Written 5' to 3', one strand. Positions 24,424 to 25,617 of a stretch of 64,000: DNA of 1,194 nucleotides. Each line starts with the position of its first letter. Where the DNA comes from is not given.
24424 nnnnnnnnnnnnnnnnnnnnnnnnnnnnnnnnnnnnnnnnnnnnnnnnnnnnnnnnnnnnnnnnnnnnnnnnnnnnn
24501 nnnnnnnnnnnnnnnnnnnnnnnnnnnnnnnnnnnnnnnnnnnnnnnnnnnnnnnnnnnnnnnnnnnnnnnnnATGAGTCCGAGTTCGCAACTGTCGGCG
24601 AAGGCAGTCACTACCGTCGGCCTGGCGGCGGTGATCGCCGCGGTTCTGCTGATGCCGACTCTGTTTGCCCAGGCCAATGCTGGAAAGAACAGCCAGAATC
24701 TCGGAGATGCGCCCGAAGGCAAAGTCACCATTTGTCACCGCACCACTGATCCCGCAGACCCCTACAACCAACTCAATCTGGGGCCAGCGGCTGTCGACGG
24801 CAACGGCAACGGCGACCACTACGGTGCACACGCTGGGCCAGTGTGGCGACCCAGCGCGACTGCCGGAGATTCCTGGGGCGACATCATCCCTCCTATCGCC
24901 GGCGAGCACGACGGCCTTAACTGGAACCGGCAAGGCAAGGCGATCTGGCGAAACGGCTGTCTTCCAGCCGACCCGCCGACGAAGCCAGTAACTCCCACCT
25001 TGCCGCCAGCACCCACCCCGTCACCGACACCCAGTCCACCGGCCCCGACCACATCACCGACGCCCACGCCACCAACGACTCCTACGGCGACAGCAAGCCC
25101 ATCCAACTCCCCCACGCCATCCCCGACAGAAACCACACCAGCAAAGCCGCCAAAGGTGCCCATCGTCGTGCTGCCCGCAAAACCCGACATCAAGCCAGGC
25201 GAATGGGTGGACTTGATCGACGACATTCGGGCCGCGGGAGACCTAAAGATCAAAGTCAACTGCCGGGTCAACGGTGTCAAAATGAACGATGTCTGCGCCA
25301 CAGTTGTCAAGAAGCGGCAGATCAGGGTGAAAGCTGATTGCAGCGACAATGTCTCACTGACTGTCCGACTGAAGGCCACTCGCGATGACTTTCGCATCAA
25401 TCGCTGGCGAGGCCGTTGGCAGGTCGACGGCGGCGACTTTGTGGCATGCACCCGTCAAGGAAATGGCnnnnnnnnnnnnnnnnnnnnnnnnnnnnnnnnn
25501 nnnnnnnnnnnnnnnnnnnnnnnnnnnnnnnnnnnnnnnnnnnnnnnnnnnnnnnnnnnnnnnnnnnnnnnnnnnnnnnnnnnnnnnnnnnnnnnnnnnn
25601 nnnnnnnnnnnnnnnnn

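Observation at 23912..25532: Non-core islet between the peptide ABC operon and ychF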

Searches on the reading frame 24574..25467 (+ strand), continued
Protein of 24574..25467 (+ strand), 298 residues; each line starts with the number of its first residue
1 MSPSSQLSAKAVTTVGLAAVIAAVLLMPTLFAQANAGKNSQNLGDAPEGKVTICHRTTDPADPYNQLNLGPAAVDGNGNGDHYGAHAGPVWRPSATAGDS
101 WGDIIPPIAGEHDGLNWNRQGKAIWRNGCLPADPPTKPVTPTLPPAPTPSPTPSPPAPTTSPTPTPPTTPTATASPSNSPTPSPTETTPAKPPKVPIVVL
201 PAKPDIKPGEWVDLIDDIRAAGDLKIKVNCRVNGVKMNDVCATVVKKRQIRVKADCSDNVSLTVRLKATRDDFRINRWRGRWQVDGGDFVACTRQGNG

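Call 61: search_protein_families(library=ncbifam, alignment_id=A1, max_evalue=0.01)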
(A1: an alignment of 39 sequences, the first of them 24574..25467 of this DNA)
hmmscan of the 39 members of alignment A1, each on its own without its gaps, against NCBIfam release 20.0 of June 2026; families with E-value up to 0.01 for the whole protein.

A. member 1, window:24574-25467:+ (298 aa): 0 families

B. families by the number of members that match (of 39 scanned): 10 families
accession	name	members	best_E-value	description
NF037973.1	metallo_SslE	6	3.3e-05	lipoprotein metalloprotease SslE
NF033186.1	internalin_K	2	0.00045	class 1 internalin InlK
NF058582.1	Microco_LAVTG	2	0.00063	LAVTG motif-containing sortase-dependent surface protein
NF040983.1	BimA_second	2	0.0029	trimeric autotransporter actin-nucleating factor BimA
NF058583.1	LAXTG_small_WW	1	9.9e-05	LAXTG motif-containing small protein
TIGR04526.1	predic_Ig_block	1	0.00076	putative immunoglobulin-blocking virulence protein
NF052345.1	S_layer_anammox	1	0.0011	Kustd1514 family S-layer glycoprotein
NF052523.2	TafF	1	0.0037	TafF family fimbrial protein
NF008084.0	PRK10819.1-5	1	0.0048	TonB system transport protein TonB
NF033845.1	MSCRAMM_ClfB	1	0.0074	MSCRAMM family adhesin clumping factor ClfB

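Call 73: find_encoding_contigs(protein=P0027, flank=6000, max_places=1)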
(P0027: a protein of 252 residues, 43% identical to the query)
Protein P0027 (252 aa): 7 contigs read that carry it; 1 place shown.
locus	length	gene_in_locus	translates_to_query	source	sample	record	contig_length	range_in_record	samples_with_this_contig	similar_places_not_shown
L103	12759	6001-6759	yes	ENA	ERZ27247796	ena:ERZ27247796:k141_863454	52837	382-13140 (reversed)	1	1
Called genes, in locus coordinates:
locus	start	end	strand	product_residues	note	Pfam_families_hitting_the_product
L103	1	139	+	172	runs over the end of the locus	-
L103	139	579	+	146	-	-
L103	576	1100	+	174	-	PF05014:Nuc_deoxyrib_tr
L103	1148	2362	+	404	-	-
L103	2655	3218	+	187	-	PF00589:Phage_integrase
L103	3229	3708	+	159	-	PF01327:Pep_deformylase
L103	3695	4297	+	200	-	-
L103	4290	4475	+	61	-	-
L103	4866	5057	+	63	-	-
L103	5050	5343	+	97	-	-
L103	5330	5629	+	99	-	PF09723:Zn_ribbon_8 (weak)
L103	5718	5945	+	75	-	-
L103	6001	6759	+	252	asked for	-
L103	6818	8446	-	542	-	-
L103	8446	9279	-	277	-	PF13392:HNH_3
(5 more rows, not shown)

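Call 74: find_encoding_contigs(protein=P0006, flank=6000, max_places=1)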
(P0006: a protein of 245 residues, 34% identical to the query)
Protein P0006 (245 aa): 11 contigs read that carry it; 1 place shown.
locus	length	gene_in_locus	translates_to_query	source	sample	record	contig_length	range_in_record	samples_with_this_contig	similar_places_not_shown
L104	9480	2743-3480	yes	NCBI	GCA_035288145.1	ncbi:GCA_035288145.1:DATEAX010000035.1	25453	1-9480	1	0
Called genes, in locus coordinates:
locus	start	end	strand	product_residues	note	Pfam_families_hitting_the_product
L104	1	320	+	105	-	PF02086:MethyltransfD12 (weak)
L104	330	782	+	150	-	-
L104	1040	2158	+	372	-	-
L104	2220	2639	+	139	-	PF04977:DivIC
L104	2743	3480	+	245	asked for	-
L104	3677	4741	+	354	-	PF00188:CAP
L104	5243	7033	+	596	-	PF00004:AAA, PF07728:AAA_5 (faint), PF17862:AAA_lid_3, PF01434:Peptidase_M41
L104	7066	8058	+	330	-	PF00963:Cohesin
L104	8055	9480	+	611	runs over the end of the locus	-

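Call 81: find_encoding_contigs(protein=P0200, flank=3000, max_places=6)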
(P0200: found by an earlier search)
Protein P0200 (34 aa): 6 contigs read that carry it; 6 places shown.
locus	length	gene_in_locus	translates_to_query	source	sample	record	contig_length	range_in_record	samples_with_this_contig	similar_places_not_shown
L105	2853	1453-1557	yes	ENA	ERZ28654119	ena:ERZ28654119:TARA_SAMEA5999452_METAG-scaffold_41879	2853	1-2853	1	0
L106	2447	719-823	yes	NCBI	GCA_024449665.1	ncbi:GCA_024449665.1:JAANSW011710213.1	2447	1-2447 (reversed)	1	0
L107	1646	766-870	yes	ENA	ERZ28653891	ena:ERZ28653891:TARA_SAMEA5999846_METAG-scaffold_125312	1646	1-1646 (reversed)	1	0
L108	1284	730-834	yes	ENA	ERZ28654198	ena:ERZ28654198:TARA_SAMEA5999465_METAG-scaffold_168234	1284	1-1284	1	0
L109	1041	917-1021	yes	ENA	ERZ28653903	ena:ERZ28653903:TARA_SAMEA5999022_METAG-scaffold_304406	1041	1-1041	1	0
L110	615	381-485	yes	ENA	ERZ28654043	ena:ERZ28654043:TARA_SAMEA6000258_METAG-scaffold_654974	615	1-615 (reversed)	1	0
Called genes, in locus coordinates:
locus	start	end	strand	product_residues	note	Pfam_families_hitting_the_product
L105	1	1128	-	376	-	?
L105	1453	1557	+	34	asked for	-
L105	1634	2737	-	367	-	PF01926:MMR_HSR1, PF02421:FeoB_N (weak), PF06071:YchF-GTPase_C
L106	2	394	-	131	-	?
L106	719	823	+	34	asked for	-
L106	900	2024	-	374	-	PF01926:MMR_HSR1, PF02421:FeoB_N (weak), PF06071:YchF-GTPase_C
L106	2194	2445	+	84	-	?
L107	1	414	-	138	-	?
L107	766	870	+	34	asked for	-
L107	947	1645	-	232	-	?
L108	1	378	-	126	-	?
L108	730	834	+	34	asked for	-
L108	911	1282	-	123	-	?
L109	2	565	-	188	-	?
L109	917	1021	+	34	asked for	-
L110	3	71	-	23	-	?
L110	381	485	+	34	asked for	-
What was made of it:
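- On Leader-peptide attenuator of the downstream gene: The uORF is present without the gene in L105-L110 (call 81).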

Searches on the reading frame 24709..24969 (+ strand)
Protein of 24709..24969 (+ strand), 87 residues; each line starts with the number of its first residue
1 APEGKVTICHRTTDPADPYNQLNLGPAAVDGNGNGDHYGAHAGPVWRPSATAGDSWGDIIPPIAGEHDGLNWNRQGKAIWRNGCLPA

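Call 29: search_solved_structures(query=A2, max_evalue=10, show_alignments=2)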
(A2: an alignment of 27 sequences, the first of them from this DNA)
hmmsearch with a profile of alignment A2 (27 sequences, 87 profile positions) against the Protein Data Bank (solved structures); distinct sequences matched with E-value up to 10: 0.

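Call 35: search_protein_representatives(alignment_id=A2)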
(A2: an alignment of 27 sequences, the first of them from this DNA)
Query: 27 sequences, 87 profile positions. Proteins with E-value up to 0.001 (for the whole library): 3463; up to 1e-10: 2067; up to 1e-30: 84. The best 150 are listed.
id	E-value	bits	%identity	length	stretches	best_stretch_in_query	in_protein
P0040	2.3e-94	326.3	-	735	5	3-87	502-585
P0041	2.3e-59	214.2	-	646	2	4-87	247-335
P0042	6.7e-58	209.5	-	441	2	2-86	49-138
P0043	1.3e-57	208.6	-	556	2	3-87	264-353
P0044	3.5e-57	207.2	-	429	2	4-85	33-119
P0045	8.0e-57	206.0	-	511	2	3-87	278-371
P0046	9.1e-56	202.6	-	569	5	2-85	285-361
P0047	1.4e-55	202.0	-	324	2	2-86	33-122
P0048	1.5e-55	202.0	-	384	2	4-87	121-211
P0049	5.6e-55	200.1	-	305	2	3-86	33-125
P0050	1.3e-54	198.9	-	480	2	2-85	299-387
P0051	1.7e-54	198.6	-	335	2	3-86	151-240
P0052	1.8e-54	198.5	-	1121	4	3-73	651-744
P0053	4.7e-54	197.1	-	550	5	3-87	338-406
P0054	6.3e-54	196.7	-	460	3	2-85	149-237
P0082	6.9e-42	158.2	-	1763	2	4-86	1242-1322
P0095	1.8e-37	144.0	-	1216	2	2-86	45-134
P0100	2.5e-36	140.4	-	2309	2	4-87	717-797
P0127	4.7e-30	120.2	-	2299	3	3-86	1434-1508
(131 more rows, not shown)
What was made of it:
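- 24712..24963 (+): Head domain (residues 47-130) with the signature C-H-x-T ... (N/D)-P-Y ... H-x3-H ... W-G-D-I-I-P ... N-W ... G ... C. The profile finds 3,463 cluster representatives at E <= 1e-3 (call 35).
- On Extracellular head-domain family with no family model (C-H-x-T / N-P-Y / H-x3-H / W-G-D-I-I-P / N-W / C), defined here from alignment A2: The family has 3,463 representatives at E <= 1e-3 (call 35).
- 3,463 representatives at E <= 1e-3 and 2,067 at E <= 1e-10 (call 35).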

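Call 36: search_protein_families(library=pfam, proteins=[P0040, P0052, P0082, P0100, P0127, P0095], max_evalue=0.01)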
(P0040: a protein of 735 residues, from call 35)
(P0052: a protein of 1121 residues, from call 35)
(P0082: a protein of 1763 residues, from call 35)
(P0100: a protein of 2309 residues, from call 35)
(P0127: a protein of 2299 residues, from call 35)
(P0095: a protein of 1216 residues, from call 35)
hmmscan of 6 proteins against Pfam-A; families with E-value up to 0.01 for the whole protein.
P0040 (735 aa): 2 families
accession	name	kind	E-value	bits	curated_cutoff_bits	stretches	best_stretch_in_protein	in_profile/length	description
PF11458.13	Mistic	-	0.0019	18.6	26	0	403-445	23-64/74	Membrane-integrating protein Mistic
PF01515.24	PTA_PTB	-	0.0096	15.8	24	0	397-430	157-190/319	Phosphate acetyl/butaryl transferase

P0052 (1121 aa): 1 family
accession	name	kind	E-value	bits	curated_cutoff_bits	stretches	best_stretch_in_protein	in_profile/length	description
PF07655.18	Secretin_N_2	-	0.00071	20.5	23.4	0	469-521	20-69/91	Secretin N-terminal domain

P0082 (1763 aa): 0 families

P0100 (2309 aa): 9 families
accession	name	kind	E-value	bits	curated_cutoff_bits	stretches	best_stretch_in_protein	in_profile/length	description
PF17210.9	SdrD_B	-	8.5e-41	139.1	29.7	4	1388-1460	7-78/112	SdrD B-like domain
PF17802.7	SpaA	-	2e-29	102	23.1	3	1154-1206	6-59/91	Prealbumin-like fold domain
PF13620.12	CarboxypepD_reg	-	3.5e-16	59.8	32.3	2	1162-1203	12-52/82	Carboxypeptidase regulatory-like domain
PF24514.1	SpaA_4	-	5.2e-16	59.8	27.3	2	1081-1138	39-106/107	Prealbumin-like fold domain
PF19403.5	SpaA_2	-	1.4e-13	51.7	25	0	521-575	45-96/96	Prealbumin-like fold domain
PF13948.11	DUF4215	-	8e-07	29.7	27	1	790-827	13-46/47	Domain of unknown function (DUF4215)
PF00775.27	Dioxygenase_C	-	0.00021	21.2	27.3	0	1422-1451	76-105/182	Dioxygenase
PF22902.2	NOMO1-like_9th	-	0.0022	18.2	27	0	1163-1192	12-41/75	BOS complex subunit NOMO1-like, beta sandwich domain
PF20615.3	DUF6802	-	0.0024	18.3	27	0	1149-1192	34-78/102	Family of unknown function (DUF6802)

P0127 (2299 aa): 5 families
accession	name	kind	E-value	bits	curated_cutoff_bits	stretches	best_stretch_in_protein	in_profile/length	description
PF00041.27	fn3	-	1.7e-13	51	25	1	1337-1409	11-82/84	Fibronectin type III domain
PF19077.6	Big_13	-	6.3e-05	23.8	27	1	1185-1217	70-102/102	Bacterial Ig-like domain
PF16656.11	Pur_ac_phosph_N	-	0.00088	20.2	30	0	542-601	28-85/93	Purple acid Phosphatase, N-terminal domain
PF19078.6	Big_12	-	0.00097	19.8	27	1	1023-1110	7-88/102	Bacterial Ig-like domain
PF13750.12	Big_3_3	-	0.0057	16.8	27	0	1101-1143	23-73/157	Bacterial Ig-like domain (group 3)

P0095 (1216 aa): 4 families
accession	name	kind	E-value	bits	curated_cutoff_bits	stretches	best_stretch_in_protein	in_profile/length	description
PF24514.1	SpaA_4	-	5.3e-25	88.7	27.3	3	256-353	1-106/107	Prealbumin-like fold domain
PF19403.5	SpaA_2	-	1e-12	48.9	25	1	295-349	46-95/96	Prealbumin-like fold domain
PF17210.9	SdrD_B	-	2.8e-10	40.8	29.7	1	535-611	3-73/112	SdrD B-like domain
PF17802.7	SpaA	-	9.6e-08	32.5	23.1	0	573-604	33-61/91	Prealbumin-like fold domain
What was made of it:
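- Closest known: Sortase-anchored. Same: Larger relatives carry SdrD_B, SpaA, fn3 and Big domains (call 36).
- Larger members also carry SdrD_B, SpaA, fn3 and Big domains (call 36).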

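Call 54: predict_structure(alignment_id=A2)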
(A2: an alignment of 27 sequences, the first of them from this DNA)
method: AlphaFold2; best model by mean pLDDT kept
length: 87 residues; sequences in the alignment: 27
mean_pLDDT: 93.0   pTM: 0.85
mean pLDDT of the five models: 93.0, 92.3, 91.5, 91.3, 91.0
residues with pLDDT >= 90: 70; 70-90: 15; 50-70: 2; < 50: 0
segments of 3 or more residues with pLDDT < 50: none
pLDDT, mean of each block of 10 residues (from residue 1): 86 96 94 87 96 95 93 98 94
secondary structure, 60 per line:
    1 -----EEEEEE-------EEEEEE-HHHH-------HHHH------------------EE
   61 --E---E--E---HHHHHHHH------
elements in order: E6-11 E19-24 H26-29 H37-40 H74-81
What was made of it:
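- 24712..24963 (+): The model has pLDDT 93 (call 54).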

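Call 59: fold_search(model_id=the predicted structure, library=pdb)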
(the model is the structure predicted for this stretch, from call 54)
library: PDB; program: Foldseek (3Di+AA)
matches with E <= 10: 16; with E <= 0.001: 0
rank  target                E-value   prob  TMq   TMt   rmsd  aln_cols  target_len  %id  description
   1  1t3n_MODEL_1_A        2.8e+00  0.01  0.13  0.05   8.1        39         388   13  Structure of the catalytic core of DNA polymerase Iota in complex with DNA and dTTP (released 2004-07-20)
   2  2uv0_H                3.2e+00  0.01  0.15  0.11  13.2       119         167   18  Structure of the P. aeruginosa LasR ligand-binding domain bound to its autoinducer (released 2007-03-27)
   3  2uv0_E                4.2e+00  0.01  0.14  0.10  12.9       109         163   14  Structure of the P. aeruginosa LasR ligand-binding domain bound to its autoinducer (released 2007-03-27)
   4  8gtd_A                4.8e+00  0.01  0.20  0.07  13.6       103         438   16  Cryo-EM model of the marine siphophage vB_DshS-R4C portal-adaptor complex (released 2023-07-12)
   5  2uv0_F                6.2e+00  0.01  0.15  0.11  12.9       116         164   16  Structure of the P. aeruginosa LasR ligand-binding domain bound to its autoinducer (released 2007-03-27)
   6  6ezx_B                7.0e+00  0.01  0.13  0.07   9.5        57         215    9  CATHEPSIN L IN COMPLEX WITH (3S,14E)-19-chloro-N-(1-cyanocyclopropyl)-5-oxo-17-oxa-4-azatricyclo[16.2.2.06,11]docosa-1 (released 2018-04-11)
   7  2y4o_B                7.5e+00  0.02  0.23  0.06   9.1        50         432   14  Crystal Structure of PaaK2 in complex with phenylacetyl adenylate (released 2011-03-09)
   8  7u1e_A                7.5e+00  0.01  0.16  0.06   5.9        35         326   23  CryoEM structure of the pancreatic ATP-sensitive potassium channel bound to ATP with Kir6.2-CTD in the down conformati (released 2022-08-31)
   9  6s6l_C                7.5e+00  0.01  0.18  0.05  13.2        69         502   10  Cryo-EM structure of murine norovirus (MNV-1) (released 2020-05-13)
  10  6e47_A                7.5e+00  0.01  0.20  0.07  10.6        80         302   18  Crystal Structure of the Murine Norovirus VP1 P domain in complex with the CD300lf Receptor and Glycochenodeoxycholic  (released 2018-09-12)
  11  3qj3_B                7.5e+00  0.01  0.16  0.06   8.7        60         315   13  Structure of digestive procathepsin L2 proteinase from Tenebrio molitor larval midgut (released 2012-02-01)
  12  3ix3_A                7.5e+00  0.01  0.15  0.11  12.8       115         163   16  LasR-OC12 HSL complex (released 2009-09-15)
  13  5aup_H                8.0e+00  0.01  0.21  0.15  11.0        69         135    7  Crystal structure of the HypAB complex (released 2015-06-24)
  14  2uv0_G                8.0e+00  0.01  0.15  0.11  12.8       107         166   13  Structure of the P. aeruginosa LasR ligand-binding domain bound to its autoinducer (released 2007-03-27)
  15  6s6l_A                8.5e+00  0.01  0.18  0.05  13.2        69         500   10  Cryo-EM structure of murine norovirus (MNV-1) (released 2020-05-13)
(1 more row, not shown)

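Call 60: search_protein_families(library=pfam, alignment_id=A2, max_evalue=1)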
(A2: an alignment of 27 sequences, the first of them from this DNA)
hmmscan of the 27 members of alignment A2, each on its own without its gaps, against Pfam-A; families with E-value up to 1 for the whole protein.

A. member 1, seq(87 aa): 0 families

B. families by the number of members that match (of 27 scanned): 2 families
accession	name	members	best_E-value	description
PF11349.13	DUF3151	1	0.035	Protein of unknown function (DUF3151)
PF08744.15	NOZZLE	1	0.15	Plant transcription factor NOZZLE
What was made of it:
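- On Any Pfam or NCBIfam protein family: The 27 head domains hit no family (call 60).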

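Call 77: fold_search(model_id=the predicted structure, library=viral)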
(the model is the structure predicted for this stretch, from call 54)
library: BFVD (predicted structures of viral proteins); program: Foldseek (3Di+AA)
matches with E <= 10: 61; with E <= 0.001: 0
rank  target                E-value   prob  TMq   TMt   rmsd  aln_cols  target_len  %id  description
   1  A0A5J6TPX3            5.9e-02  0.91  0.50  0.19   7.4        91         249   22  (no name in the UniProt tables at hand)
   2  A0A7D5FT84            8.9e-01  0.07  0.30  0.24  12.3       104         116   13  (no name in the UniProt tables at hand)
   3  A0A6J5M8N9            1.3e+00  0.08  0.35  0.26   9.1       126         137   10  Uncharacterized protein [uncultured Caudovirales phage]
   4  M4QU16                2.7e+00  0.06  0.23  0.14   3.3        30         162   23  (no name in the UniProt tables at hand)
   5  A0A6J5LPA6            2.7e+00  0.02  0.24  0.19  13.3        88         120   19  Uncharacterized protein [uncultured Caudovirales phage]
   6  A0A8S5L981            3.0e+00  0.01  0.17  0.09  12.2        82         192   12  Uncharacterized protein [Myoviridae sp. ctuYn2]
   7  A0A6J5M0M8            3.4e+00  0.01  0.22  0.02  24.4        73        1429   10  RadC-like JAB domain containing protein [uncultured Caudovirales phage]
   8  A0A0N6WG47            3.4e+00  0.01  0.17  0.08  13.4        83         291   12  (no name in the UniProt tables at hand)
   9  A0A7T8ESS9            3.4e+00  0.01  0.11  0.04   5.6        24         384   33  (no name in the UniProt tables at hand)
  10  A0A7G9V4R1            3.9e+00  0.01  0.15  0.14  13.7        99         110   10  (no name in the UniProt tables at hand)
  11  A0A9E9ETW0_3          4.2e+00  0.02  0.26  0.03  13.0       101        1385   18  (no name in the UniProt tables at hand)
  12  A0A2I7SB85            4.2e+00  0.02  0.23  0.10   9.5        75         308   12  (no name in the UniProt tables at hand)
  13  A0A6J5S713            4.2e+00  0.02  0.24  0.08  11.2        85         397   12  COG4695 Phage-related protein [uncultured Caudovirales phage]
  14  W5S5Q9                4.5e+00  0.02  0.29  0.22  13.6        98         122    9  Uncharacterized protein [Pithovirus sibericum]
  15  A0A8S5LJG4            4.8e+00  0.01  0.24  0.16  12.5        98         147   12  Uncharacterized protein [Siphoviridae sp. ct3o911]
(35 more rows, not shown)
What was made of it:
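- Tried and rejected: The best match among viral predicted structures is marginal (E = 0.059; call 77).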

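Call 78: search_dna_similar(query=window:24709-24969:+, collection=phages, mode=protein, max_evalue=0.01, max_rows=20)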
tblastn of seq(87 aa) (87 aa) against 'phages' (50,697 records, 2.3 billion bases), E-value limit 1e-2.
No match.

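Call 79: search_dna_similar(query=window:24709-24969:+, collection=plasmids, mode=protein, max_evalue=0.01, max_rows=20)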
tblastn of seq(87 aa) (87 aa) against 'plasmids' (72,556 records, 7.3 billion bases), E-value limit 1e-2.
No match.
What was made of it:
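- Tried and rejected: (7) The head domain has no match in phage or plasmid collections (calls 78, 79).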

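Call 80: find_homologous_proteins(query=A2, max_evalue=1e-8)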
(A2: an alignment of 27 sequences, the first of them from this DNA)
Query A2 (27 sequences) (87 aa, profile of the alignment): 402 proteins with E <= 1e-8 among 674 candidates; the best 120 are listed.
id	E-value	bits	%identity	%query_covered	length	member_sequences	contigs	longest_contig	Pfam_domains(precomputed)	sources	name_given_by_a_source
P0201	4.3e-28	116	51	94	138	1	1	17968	-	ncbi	ncbi:MAG: hypothetical protein WD691_08085, partial [Acidimicrobiales bacterium]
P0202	1.0e-27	114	43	97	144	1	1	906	-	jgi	jgi:hypothetical protein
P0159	2.1e-27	113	54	92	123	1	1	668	-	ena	-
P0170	6.4e-27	112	44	94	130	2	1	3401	-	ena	-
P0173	8.2e-27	112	43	92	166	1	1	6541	-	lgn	-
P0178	1.2e-26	111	48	95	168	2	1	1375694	-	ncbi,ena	-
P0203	1.3e-26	111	43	98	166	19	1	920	-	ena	-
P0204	1.3e-26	111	48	92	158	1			-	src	-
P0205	1.3e-26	111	45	94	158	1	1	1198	-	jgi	-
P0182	1.5e-26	111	49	92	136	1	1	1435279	-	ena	-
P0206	2.5e-26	110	46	95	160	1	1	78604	-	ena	-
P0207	3.0e-26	110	40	94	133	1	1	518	-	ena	-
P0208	3.3e-26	110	40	97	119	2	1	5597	-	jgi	jgi:hypothetical protein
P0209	3.3e-26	110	36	92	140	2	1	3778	-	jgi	jgi:hypothetical protein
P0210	7.5e-26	108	38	93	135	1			-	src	-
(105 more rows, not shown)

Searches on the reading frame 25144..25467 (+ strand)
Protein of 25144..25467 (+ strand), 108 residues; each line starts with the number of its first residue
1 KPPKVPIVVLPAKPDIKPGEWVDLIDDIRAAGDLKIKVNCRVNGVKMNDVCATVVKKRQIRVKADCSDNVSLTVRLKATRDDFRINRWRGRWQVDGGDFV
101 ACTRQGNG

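Call 25: find_homologous_proteins(query=window:25144-25467:+, max_evalue=0.1)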
Query seq(108 aa): 2 candidates shared short words with the query, none scored E <= 0.1.
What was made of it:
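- Tried and rejected: (4) A search with the C-terminal domain alone found nothing, not even the query itself, so it is uninformative (call 25).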
